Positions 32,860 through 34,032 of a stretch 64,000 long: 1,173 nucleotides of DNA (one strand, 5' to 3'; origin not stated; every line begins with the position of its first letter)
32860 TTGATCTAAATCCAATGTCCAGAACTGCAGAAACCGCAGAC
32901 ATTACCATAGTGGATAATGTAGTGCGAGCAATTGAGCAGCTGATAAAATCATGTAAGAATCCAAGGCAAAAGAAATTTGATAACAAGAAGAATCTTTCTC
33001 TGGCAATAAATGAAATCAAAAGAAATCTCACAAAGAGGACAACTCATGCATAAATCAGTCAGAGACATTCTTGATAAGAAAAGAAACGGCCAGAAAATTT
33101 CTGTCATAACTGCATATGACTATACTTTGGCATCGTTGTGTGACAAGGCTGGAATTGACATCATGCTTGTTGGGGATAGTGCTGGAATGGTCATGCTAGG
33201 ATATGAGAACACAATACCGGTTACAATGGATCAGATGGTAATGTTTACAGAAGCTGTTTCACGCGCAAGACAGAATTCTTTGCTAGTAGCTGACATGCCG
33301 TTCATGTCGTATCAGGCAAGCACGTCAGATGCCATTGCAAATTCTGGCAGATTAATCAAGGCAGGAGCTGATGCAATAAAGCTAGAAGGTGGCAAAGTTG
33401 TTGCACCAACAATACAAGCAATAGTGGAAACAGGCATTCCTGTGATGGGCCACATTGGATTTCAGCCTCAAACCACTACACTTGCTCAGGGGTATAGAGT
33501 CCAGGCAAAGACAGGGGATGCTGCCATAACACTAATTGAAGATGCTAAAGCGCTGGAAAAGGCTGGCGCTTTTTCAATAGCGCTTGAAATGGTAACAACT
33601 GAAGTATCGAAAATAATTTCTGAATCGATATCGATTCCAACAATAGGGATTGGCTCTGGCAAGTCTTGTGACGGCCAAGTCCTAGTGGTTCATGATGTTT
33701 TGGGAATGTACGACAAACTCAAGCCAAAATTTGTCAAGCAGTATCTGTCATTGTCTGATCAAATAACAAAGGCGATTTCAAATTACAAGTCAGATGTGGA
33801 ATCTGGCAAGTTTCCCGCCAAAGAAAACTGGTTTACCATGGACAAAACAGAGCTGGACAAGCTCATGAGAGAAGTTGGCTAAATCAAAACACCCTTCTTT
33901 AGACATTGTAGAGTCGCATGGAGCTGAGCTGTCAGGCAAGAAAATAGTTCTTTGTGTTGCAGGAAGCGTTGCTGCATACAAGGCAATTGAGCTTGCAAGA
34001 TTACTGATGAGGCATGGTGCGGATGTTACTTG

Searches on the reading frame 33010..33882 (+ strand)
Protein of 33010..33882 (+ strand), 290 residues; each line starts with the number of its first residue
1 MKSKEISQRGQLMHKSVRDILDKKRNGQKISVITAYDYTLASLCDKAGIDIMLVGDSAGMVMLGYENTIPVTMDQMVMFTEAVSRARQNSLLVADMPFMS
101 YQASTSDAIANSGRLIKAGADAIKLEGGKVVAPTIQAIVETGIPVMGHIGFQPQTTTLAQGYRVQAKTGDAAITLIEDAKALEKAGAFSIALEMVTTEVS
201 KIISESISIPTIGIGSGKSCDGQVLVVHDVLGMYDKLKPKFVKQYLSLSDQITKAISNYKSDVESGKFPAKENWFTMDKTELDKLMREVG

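Call 8: search_protein_families(library=pfam, proteins=[window:33010-33882:+], max_evalue=0.001)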
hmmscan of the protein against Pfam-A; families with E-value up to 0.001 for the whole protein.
window:33010-33882:+ (290 aa): 1 family
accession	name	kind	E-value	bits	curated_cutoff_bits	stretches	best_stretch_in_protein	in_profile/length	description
PF02548.21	Pantoate_transf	-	2.5e-109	365.1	28.7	1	16-270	3-258/259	Ketopantoate hydroxymethyltransferase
